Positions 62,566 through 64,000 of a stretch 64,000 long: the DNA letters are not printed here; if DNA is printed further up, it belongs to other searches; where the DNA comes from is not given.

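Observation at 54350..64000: Second donor/transferase module: three DPM1-like synthases interleaved with four GT-C enzymes and two nucleotide-sugar epimerases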

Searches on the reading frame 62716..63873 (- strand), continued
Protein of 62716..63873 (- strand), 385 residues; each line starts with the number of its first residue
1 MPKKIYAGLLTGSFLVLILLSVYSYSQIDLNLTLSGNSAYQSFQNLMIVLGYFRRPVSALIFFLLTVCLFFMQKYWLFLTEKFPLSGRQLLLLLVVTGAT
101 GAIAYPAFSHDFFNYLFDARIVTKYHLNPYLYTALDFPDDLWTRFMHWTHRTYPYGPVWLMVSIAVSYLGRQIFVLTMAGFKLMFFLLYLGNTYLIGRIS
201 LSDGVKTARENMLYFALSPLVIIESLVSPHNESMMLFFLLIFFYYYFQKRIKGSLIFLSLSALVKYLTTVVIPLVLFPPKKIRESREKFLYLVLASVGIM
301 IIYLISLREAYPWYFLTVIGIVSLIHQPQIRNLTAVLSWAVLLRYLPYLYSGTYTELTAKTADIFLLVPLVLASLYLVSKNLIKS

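Call 58: search_solved_structures(query=A2, max_evalue=1, show_alignments=2)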
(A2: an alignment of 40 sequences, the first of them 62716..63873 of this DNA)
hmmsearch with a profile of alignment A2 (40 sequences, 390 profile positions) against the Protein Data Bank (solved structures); distinct sequences matched with E-value up to 1: 1.
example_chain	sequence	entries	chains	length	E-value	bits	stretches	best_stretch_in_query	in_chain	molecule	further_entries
7ar9_J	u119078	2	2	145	0.15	14.1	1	10-110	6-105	ND6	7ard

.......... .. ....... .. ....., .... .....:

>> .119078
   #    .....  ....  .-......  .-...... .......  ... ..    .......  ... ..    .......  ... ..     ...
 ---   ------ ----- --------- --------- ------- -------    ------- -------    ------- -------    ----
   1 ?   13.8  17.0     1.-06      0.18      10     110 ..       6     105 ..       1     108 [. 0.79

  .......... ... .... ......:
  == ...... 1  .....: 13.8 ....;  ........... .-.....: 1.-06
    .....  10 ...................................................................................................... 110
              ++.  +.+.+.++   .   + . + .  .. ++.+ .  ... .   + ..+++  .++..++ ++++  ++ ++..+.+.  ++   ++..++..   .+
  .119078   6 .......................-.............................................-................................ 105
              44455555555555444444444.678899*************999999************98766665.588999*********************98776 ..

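Call 61: search_protein_families(library=ncbifam, proteins=[L001:9250-10008:+, L001:6638-7780:+, L001:7773-9260:+], max_evalue=0.001)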
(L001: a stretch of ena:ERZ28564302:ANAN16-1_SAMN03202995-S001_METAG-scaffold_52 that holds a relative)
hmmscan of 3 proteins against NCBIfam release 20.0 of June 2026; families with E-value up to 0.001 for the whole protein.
L001:9250-10008:+ (252 aa): 21 families
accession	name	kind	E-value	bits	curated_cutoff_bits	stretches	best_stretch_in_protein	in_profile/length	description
NF047588.1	GlcsyltransPgfSStrep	equivalog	1.4e-17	63.9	500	1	8-167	3-161/308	glycosyltransferase PgfS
NF041875.1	EPS_EpsD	equivalog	7.6e-15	55.1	370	1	8-107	1-97/325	exopolysaccharide biosynthesis glycosyltransferase EpsD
TIGR03937.1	PgaC_IcaA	equivalog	2.9e-14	52.9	422.3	1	7-99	46-135/407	poly-beta-1,6-N-acetyl-D-glucosamine synthase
NF007986.1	PRK10714.1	equivalog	2.7e-13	49.6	529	1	8-131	8-131/316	undecaprenyl-phosphate 4-deoxy-4-formamido-L-arabinose transferase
NF007482.0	PRK10073.1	equivalog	2.5e-12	46.5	423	1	2-104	2-100/334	glycosyltransferase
NF038302.1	EPS_HpsE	equivalog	1.1e-11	44.3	300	1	8-105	3-102/307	hormogonium polysaccharide biosynthesis glycosyltransferase HpsE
NF047683.1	TeichurnBiosyTuaG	equivalog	1.3e-11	44.6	400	1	1-109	1-106/252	teichuronic acid biosynthesis protein TuaG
TIGR04283.1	glyco_like_mftF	equivalog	1.5e-11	44.3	182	1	8-110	1-93/221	TIGR04283 family arsenosugar biosynthesis glycosyltransferase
NF041391.1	DPhHxTase_Halo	equivalog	1.6e-11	43.6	375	1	14-221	3-187/213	dolichyl-phosphate hexose transferase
TIGR04182.1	glyco_TIGR04182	equivalog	2.3e-11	43.7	325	1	9-241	3-217/293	S-layer glycoprotein N-glycosyltransferase AglJ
NF038299.1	EPS_HpsN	equivalog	8.9e-08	31.5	425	1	8-103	3-95/317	hormogonium polysaccharide biosynthesis glycosyltransferase HpsN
TIGR03965.1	mycofact_glyco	equivalog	1.2e-07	31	280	1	8-114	76-179/467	mycofactocin biosynthesis glycosyltransferase MftF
NF058614.1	PPMAGASynPpgS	equivalog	1.3e-07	31.2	370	1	10-221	4-200/226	polyprenyl-phospho-N-acetylgalactosaminyl synthase PpgS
TIGR04242.1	nodulat_NodC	equivalog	2e-07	30.3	550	1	8-111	50-153/395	chitooligosaccharide synthase NodC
NF050050.1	ProtGlycPglI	equivalog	3.7e-07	29.8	500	1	7-124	3-118/306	GalNAc(5)-diNAcBac-PP-undecaprenol beta-1,3-glucosyltransferase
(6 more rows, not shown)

L001:6638-7780:+ (380 aa): 17 families
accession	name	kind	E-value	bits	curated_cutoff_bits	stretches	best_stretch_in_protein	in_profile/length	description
NF007986.1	PRK10714.1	equivalog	3e-18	65.9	529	1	2-227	7-215/316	undecaprenyl-phosphate 4-deoxy-4-formamido-L-arabinose transferase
NF047588.1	GlcsyltransPgfSStrep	equivalog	9.1e-15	54.7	500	1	1-270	1-248/308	glycosyltransferase PgfS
TIGR04182.1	glyco_TIGR04182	equivalog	3.2e-13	49.7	325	1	4-273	3-247/293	S-layer glycoprotein N-glycosyltransferase AglJ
TIGR03937.1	PgaC_IcaA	equivalog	3.3e-10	39.5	422.3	1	2-119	46-156/407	poly-beta-1,6-N-acetyl-D-glucosamine synthase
NF045692.1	OglycostaseCruG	equivalog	2.6e-09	36.5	600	1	3-122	43-163/386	2'-O-glycosyltransferase CruG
TIGR03469.1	HpnB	hypoth_equivalog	1.2e-08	34.4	379.25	1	2-116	45-163/386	hopene-associated glycosyltransferase HpnB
NF041391.1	DPhHxTase_Halo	equivalog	1.7e-08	33.7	375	1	9-216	3-187/213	dolichyl-phosphate hexose transferase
NF047683.1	TeichurnBiosyTuaG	equivalog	7.7e-08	32.3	400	1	3-110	8-108/252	teichuronic acid biosynthesis protein TuaG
NF007482.0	PRK10073.1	equivalog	7.8e-08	31.7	423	1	2-120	7-118/334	glycosyltransferase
NF058614.1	PPMAGASynPpgS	equivalog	1.8e-07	30.8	370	1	6-125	5-114/226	polyprenyl-phospho-N-acetylgalactosaminyl synthase PpgS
NF038302.1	EPS_HpsE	equivalog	3.5e-07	29.5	300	1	3-91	3-89/307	hormogonium polysaccharide biosynthesis glycosyltransferase HpsE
TIGR04283.1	glyco_like_mftF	equivalog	8.9e-07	28.7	182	1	6-83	4-71/221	TIGR04283 family arsenosugar biosynthesis glycosyltransferase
NF041865.1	EpsU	equivalog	4.3e-05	22.7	700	1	3-117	41-151/394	exopolysaccharide biosynthesis GT2 family glycosyltransferase EpsU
NF041875.1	EPS_EpsD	equivalog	5.3e-05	22.8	370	1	6-101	4-92/325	exopolysaccharide biosynthesis glycosyltransferase EpsD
NF050050.1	ProtGlycPglI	equivalog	6.4e-05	22.5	500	1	2-122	3-117/306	GalNAc(5)-diNAcBac-PP-undecaprenol beta-1,3-glucosyltransferase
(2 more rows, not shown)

L001:7773-9260:+ (495 aa): 0 families

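Call 66: search_solved_structures(query=L001:4681-5649:+, max_evalue=1e-30)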
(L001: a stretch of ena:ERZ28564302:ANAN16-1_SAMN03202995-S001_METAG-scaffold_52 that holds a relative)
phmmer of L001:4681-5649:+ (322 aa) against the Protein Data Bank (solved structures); distinct sequences matched with E-value up to 1e-30: 19.
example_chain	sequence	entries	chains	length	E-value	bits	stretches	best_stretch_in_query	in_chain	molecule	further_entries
2pk3_A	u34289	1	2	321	8e-85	288.4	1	5-320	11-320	GDP-6-deoxy-D-lyxo-4-hexulose reductase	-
7us5_A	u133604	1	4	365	1.4e-72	248.1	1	6-321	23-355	GDP-D-GLYCERO-D-MANNO-HEPTOSE 4,6-DEHYDRATASE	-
6x3b_A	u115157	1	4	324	1.5e-53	185.6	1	55-322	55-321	GDP-6-deoxy-D-mannose reductase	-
1db3_A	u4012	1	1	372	5.8e-53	183.7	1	7-277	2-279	GDP-MANNOSE 4,6-DEHYDRATASE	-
7kf3_A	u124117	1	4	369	3.2e-51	178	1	6-264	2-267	GDP-mannose 4,6-dehydratase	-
1n7g_A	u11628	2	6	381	8.3e-49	170.1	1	6-314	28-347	GDP-D-mannose-4,6-dehydratase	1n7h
5in4_A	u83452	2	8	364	3.9e-48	167.9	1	5-315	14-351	GDP-mannose 4,6 dehydratase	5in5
6gpj_A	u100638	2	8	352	1.5e-47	165.9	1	7-315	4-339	GDP-mannose 4,6 dehydratase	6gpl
1t2a_A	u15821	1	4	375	1.9e-47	165.6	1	7-266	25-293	GDP-mannose 4,6 dehydratase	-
2z1m_A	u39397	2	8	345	2e-47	165.5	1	7-261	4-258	GDP-D-mannose dehydratase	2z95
1rpn_A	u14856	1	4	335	2.4e-47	165.3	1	7-310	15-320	GDP-mannose 4,6-dehydratase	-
6gpk_A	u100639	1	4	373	3.9e-47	164.6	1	6-315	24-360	GDP-mannose 4,6 dehydratase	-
6q94_B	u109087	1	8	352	4.3e-47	164.4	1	7-315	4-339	GDP-mannose 4,6 dehydratase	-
5uzh_A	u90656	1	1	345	9.9e-45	156.7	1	7-261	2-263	NafoA.00085.b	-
4lw8_A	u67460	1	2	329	3e-36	128.8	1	7-316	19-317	Putative epimerase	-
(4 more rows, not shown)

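Call 67: search_solved_structures(query=L001:5658-6641:+, max_evalue=1e-30)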
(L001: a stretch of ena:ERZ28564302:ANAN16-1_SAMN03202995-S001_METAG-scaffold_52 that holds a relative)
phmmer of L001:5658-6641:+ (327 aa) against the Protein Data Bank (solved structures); distinct sequences matched with E-value up to 1e-30: 16.
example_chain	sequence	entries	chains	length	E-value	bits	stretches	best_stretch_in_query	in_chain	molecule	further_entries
2b69_A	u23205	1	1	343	6.4e-101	341.5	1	12-324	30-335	UDP-glucuronate decarboxylase 1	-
4gll_A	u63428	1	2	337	8.8e-101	341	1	12-324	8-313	UDP-glucuronic acid decarboxylase 1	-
4m55_A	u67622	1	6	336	4.6e-100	338.7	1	12-324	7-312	UDP-glucuronic acid decarboxylase 1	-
4lk3_A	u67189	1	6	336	6.4e-100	338.2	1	12-324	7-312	UDP-glucuronic acid decarboxylase 1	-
4zrm_A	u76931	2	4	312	9.1e-46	160.3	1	12-323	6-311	UDP-glucose 4-epimerase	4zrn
7ys8_A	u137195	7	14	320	2.2e-45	159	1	12-321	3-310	UDP-glucose 4-epimerase | UDP-glucose 4-epimerase along with EC 5.1.3.2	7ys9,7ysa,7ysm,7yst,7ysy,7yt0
8vr2_A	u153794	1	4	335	1.5e-40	143.2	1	13-322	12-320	NAD-dependent epimerase/dehydratase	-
6pmh_A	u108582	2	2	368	7e-39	137.7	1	12-322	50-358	UDP-glucose 4-epimerase related protein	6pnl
6bwl_A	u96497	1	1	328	1.6e-37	133.2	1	13-320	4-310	Pal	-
6zl6_A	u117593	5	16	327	4.2e-35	125.2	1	13-321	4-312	Epimerase domain-containing protein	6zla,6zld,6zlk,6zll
6zlj_A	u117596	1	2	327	5.2e-35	125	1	13-321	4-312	Epimerase domain-containing protein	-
6dnt_A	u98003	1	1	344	5.6e-35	124.9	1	3-322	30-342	NAD-dependent epimerase/dehydratase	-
8rdg_A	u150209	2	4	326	1.7e-34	123.3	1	13-322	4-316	SDR family NAD(P)-dependent oxidoreductase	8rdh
8rdi_A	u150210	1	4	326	4.9e-34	121.8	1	13-322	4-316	SDR family NAD(P)-dependent oxidoreductase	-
6bi4_A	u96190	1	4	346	2.2e-32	116.3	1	11-321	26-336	dTDP-glucose 4,6-dehydratase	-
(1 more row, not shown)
